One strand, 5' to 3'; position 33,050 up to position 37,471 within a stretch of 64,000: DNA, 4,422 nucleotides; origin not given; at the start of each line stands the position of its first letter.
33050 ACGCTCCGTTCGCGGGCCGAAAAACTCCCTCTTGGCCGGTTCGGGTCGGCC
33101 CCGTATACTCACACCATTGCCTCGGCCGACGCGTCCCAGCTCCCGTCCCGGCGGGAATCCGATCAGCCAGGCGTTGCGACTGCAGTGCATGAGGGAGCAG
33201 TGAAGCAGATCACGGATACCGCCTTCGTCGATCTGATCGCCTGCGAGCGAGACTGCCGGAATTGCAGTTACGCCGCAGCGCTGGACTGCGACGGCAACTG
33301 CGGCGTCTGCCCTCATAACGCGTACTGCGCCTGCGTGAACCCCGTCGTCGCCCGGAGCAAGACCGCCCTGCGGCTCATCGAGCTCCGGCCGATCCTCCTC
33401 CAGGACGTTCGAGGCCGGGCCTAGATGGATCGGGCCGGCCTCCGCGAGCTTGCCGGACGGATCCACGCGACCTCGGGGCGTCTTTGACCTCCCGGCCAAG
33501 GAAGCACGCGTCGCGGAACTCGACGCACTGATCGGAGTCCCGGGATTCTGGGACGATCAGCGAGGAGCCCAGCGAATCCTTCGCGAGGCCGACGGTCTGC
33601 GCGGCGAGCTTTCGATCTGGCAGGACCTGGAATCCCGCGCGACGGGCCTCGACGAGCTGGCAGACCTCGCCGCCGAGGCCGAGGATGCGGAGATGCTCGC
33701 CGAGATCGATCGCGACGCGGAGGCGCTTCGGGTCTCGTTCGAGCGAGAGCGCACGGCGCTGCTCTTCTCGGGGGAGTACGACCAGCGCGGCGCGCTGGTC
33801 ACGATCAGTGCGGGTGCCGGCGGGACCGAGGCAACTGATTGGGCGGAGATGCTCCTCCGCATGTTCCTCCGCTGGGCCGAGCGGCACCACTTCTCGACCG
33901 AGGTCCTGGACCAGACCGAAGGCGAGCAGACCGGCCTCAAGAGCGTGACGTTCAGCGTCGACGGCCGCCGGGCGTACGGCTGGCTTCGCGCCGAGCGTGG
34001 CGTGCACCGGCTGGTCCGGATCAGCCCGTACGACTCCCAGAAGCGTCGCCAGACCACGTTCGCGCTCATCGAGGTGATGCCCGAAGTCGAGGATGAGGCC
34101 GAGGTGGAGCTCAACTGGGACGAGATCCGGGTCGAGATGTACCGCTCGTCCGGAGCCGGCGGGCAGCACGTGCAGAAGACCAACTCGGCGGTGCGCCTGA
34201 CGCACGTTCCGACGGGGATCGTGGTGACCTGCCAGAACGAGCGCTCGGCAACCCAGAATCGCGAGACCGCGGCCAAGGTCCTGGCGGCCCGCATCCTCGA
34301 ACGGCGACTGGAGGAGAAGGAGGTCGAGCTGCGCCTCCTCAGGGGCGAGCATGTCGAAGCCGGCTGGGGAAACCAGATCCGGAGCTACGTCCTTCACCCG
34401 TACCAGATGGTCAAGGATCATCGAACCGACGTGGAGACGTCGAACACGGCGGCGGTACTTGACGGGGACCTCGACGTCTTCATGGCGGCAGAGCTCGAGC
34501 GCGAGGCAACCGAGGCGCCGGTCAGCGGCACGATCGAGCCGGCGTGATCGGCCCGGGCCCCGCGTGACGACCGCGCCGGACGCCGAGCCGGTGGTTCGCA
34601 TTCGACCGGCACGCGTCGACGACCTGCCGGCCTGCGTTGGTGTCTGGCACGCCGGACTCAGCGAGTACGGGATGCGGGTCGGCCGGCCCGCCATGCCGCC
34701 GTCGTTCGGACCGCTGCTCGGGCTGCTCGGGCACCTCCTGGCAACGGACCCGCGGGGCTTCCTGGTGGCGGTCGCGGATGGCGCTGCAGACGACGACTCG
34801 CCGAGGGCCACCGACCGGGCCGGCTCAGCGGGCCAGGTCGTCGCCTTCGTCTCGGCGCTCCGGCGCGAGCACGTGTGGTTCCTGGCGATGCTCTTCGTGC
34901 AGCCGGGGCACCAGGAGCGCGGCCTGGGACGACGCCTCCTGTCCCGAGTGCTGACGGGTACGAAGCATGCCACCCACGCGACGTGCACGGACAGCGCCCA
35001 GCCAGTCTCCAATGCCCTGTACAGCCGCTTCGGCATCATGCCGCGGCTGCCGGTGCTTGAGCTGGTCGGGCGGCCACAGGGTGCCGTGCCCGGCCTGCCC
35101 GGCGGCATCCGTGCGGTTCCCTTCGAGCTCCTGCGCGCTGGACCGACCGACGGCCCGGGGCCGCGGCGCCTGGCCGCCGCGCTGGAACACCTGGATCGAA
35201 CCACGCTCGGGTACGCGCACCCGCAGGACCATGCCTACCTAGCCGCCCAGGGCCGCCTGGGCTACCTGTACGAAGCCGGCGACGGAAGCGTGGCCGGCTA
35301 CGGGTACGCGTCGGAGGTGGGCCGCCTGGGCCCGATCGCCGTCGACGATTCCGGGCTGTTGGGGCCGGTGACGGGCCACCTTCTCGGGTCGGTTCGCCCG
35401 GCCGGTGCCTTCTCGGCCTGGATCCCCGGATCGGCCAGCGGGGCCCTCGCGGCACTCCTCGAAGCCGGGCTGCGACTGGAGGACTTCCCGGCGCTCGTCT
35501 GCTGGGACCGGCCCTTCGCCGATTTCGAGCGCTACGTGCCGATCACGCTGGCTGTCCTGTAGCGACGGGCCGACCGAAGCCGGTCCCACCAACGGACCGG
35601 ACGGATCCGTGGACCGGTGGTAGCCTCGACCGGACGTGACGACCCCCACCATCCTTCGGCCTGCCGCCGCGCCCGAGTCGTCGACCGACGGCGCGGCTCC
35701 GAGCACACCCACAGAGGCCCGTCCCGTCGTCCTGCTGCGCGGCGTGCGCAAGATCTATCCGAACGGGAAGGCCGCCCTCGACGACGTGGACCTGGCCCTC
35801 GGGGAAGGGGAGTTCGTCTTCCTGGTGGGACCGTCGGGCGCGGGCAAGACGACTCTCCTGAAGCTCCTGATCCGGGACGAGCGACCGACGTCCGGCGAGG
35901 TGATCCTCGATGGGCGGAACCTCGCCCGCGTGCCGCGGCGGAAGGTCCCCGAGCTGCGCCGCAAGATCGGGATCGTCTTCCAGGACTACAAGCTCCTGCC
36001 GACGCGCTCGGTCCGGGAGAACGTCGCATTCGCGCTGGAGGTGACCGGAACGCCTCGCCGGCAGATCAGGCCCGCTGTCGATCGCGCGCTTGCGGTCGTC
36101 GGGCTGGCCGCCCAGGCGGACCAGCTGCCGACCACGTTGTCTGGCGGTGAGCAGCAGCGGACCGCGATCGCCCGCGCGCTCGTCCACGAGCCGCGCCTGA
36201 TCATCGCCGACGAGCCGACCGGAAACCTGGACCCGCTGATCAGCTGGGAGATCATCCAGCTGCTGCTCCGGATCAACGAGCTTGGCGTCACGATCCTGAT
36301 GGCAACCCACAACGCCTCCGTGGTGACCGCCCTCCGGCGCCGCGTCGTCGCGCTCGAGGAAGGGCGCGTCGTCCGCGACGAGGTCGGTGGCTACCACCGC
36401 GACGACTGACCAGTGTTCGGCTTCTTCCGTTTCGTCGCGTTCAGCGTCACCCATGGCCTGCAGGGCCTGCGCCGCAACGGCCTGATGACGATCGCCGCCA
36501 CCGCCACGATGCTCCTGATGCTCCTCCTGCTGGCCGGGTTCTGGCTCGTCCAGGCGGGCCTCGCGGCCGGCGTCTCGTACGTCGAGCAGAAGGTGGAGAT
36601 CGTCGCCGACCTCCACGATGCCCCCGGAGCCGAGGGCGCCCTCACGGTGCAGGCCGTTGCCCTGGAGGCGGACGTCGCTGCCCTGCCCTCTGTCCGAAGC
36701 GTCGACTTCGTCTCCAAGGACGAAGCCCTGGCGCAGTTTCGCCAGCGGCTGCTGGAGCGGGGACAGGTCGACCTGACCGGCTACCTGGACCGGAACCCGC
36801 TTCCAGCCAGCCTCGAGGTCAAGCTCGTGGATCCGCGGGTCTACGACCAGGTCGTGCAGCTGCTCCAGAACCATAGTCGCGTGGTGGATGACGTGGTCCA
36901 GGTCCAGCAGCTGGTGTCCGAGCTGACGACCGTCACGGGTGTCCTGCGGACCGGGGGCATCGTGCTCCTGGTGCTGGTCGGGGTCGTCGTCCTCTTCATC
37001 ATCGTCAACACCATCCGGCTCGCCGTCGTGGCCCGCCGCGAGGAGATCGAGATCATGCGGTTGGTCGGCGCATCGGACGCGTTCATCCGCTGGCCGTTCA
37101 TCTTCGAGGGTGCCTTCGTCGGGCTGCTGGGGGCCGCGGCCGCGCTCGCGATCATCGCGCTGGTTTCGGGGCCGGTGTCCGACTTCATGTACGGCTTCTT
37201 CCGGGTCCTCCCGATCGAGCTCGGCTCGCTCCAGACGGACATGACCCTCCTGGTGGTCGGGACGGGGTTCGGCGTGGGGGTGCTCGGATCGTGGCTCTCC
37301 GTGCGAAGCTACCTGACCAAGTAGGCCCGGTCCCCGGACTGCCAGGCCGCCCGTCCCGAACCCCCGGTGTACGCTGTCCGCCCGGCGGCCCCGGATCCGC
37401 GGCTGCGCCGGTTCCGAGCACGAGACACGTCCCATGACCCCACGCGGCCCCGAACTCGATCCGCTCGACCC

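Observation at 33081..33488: Unannotated 74-aa Cys-rich ORF with its own promoter and strong RBS, ending 0 nt before frameshifted prfB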

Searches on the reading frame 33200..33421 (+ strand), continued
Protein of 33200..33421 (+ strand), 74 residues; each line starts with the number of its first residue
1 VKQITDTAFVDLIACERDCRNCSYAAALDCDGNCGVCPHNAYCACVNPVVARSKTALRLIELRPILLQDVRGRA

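Call 44: find_homologous_proteins(query=A3, max_evalue=0.1)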
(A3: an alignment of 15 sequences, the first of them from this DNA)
Query A3 (15 sequences) (74 aa, profile of the alignment): 672 proteins with E <= 0.1 among 1681 candidates; the best 120 are listed.
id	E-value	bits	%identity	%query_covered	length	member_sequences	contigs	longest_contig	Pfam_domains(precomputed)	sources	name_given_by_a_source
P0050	3.7e-34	134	86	99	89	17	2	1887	-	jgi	jgi:hypothetical protein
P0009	4.6e-34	134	88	99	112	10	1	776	-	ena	-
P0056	5.2e-34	134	86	99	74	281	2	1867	-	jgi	jgi:hypothetical protein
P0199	5.3e-34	133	80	93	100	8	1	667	-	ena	-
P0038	5.3e-34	133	86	99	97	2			-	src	-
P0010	5.4e-34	133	89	99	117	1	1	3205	-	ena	-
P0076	5.6e-34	133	85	99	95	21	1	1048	-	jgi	-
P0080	5.9e-34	133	85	99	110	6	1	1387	-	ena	-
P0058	5.9e-34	133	86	99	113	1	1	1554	-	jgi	jgi:hypothetical protein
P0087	6.5e-34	133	85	99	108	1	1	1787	-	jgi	jgi:hypothetical protein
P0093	6.6e-34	133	85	99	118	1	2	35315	-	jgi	jgi:hypothetical protein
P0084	7.0e-34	133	85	99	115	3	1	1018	-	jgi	-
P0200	7.1e-34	133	87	93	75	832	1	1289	-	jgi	jgi:hypothetical protein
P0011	7.1e-34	133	89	99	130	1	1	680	-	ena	-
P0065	7.2e-34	133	85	99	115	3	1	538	-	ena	-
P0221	2.2e-33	132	80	96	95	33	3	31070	-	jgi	jgi:hypothetical protein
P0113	2.7e-33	131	83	97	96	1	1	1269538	-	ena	-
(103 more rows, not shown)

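Call 49: find_encoding_contigs(protein=P0174, flank=4000, max_places=3)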
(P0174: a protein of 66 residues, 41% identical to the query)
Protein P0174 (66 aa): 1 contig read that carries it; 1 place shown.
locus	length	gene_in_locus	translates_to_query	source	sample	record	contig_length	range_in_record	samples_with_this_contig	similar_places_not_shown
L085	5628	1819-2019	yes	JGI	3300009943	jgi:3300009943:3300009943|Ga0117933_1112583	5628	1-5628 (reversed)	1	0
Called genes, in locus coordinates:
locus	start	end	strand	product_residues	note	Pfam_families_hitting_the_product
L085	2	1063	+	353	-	?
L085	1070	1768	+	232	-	PF04493:Endonuclease_5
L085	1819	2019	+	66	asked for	-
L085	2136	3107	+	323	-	PF03462:PCRF, PF00472:RF-1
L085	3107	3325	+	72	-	-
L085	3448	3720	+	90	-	-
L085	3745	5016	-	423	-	PF00709:Adenylsucc_synt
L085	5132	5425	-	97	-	PF13451:zf_Tbcl, PF23477:zf_Tbcl_2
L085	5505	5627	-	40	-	?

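Call 50: find_encoding_contigs(protein=P0221, flank=3000, max_places=1)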
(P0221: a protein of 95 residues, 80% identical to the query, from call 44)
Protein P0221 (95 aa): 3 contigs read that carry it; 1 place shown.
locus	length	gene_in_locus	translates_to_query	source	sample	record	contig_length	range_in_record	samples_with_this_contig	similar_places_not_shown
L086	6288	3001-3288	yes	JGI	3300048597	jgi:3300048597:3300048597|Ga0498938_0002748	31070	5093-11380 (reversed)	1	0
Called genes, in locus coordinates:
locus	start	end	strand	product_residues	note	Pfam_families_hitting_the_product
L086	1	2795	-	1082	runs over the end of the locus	PF07517:SecA_DEAD, PF01043:SecA_PP_bind, PF21090:P-loop_SecA, PF07516:SecA_SW, PF02810:SEC-C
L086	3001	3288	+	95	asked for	-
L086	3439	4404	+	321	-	PF03462:PCRF, PF00472:RF-1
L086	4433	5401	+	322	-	PF00583:Acetyltransf_1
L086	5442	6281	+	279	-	PF00459:Inositol_P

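Call 59: search_protein_families(library=pfam, alignment_id=A3, max_evalue=10)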
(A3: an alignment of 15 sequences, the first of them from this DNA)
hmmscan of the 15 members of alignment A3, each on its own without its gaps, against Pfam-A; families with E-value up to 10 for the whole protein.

A. member 1, seq(74 aa): 0 families

B. families by the number of members that match (of 15 scanned): 0 families

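Call 60: search_protein_families(library=ncbifam, alignment_id=A3, max_evalue=10)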
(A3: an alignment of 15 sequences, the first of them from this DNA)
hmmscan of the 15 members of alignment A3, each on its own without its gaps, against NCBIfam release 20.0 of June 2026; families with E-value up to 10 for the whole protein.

A. member 1, seq(74 aa): 1 family
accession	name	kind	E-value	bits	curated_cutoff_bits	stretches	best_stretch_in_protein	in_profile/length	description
NF033765.2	gliding_CglD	equivalog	5.5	4.6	400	1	14-46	1021-1057/1124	adventurous gliding motility lipoprotein CglD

B. families by the number of members that match (of 15 scanned): 1 family
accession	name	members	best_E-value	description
NF033765.2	gliding_CglD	3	1.5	adventurous gliding motility lipoprotein CglD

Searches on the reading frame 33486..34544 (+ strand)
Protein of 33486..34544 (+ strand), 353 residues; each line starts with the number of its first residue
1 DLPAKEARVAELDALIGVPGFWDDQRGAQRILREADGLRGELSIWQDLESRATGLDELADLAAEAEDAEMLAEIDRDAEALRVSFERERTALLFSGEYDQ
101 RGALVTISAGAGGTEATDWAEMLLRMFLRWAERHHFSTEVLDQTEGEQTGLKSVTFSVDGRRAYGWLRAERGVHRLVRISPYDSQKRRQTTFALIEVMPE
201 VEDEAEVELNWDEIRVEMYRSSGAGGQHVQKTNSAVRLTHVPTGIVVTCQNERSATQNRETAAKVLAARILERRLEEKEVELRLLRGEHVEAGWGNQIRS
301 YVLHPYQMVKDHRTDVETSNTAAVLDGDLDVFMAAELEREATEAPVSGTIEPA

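Call 62: find_related_loci(query=window:33486-34544:+, collection=metagenome_contigs, flank=1500)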
Query window:33486-34544:+ (353 aa) in metagenome_contigs; peptide patterns used: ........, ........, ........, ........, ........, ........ (x = any residue, [..] = any of these).
600 stretches matched a pattern (row limit reached: there are more); 596 encode a relative of the query (tblastn E <= 1e-3); the best 80 are kept; 80 distinct loci.
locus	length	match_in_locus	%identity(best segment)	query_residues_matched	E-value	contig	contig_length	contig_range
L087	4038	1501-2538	73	1-346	3e-171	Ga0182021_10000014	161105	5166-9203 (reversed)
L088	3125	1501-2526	73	1-342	4e-173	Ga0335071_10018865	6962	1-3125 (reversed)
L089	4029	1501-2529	73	1-342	2e-169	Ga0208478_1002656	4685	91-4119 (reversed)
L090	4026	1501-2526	71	1-342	2e-163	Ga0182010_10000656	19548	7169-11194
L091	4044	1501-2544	70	1-348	1e-160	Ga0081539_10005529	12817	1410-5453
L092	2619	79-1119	70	1-347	3e-159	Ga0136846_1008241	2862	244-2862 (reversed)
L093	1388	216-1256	59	1-347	9e-147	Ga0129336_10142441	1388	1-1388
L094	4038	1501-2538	60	1-344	7e-132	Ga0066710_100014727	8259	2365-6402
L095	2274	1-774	73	97-352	6e-126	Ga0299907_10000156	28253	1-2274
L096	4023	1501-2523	54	1-341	6e-122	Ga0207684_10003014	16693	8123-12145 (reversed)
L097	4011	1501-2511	57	1-337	1e-121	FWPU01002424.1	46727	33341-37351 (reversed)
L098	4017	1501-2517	62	1-337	2e-121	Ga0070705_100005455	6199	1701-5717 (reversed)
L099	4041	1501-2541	54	1-341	4e-121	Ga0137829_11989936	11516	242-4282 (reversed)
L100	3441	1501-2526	56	1-337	9e-122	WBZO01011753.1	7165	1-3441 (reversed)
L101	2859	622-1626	53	1-339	4e-125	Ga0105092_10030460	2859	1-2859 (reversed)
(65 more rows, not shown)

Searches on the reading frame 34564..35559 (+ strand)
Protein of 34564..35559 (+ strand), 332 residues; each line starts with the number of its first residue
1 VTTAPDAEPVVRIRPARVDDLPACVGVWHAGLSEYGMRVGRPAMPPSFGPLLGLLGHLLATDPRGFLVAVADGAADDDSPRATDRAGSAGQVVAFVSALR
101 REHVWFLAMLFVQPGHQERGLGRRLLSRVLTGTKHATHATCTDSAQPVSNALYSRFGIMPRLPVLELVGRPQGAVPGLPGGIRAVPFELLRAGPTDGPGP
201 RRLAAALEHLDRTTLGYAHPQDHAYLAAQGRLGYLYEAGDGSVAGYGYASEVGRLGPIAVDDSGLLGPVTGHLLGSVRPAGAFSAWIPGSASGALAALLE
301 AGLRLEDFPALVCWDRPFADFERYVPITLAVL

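Call 47: search_protein_families(library=pfam, proteins=[window:34564-35559:+], max_evalue=0.001)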
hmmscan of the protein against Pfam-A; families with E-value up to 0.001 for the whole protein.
window:34564-35559:+ (332 aa): 3 families
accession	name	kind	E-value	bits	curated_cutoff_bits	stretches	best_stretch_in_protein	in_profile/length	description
PF00583.31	Acetyltransf_1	-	4.6e-08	33.8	20.7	1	86-157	38-115/116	Acetyltransferase (GNAT) family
PF13508.13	Acetyltransf_7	-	4.4e-07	30.6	27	1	90-157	12-81/84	Acetyltransferase (GNAT) domain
PF13673.13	Acetyltransf_10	-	1.7e-06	28.4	23.6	1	89-157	39-106/128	Acetyltransferase (GNAT) domain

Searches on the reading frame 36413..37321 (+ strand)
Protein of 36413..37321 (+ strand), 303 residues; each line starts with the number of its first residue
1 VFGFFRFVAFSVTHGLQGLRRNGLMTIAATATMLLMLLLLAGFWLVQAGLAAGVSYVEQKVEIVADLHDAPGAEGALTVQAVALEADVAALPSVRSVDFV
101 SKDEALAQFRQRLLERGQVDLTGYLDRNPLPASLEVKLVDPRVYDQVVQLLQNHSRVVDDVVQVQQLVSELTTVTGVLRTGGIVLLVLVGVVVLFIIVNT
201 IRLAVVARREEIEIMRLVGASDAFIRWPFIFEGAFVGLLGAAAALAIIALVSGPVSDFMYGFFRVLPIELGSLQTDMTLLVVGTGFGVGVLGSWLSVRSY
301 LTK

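Call 47: search_protein_families(library=pfam, proteins=[window:36413-37321:+], max_evalue=0.001)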
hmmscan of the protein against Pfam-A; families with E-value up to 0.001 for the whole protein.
window:36413-37321:+ (303 aa): 2 families
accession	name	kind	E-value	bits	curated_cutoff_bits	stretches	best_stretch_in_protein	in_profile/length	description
PF18075.7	FtsX_ECD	-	4e-15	56.6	23.5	1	78-157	13-93/96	FtsX extracellular domain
PF02687.27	FtsX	-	1.1e-14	55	25.5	1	184-302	2-117/120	FtsX-like permease C-terminal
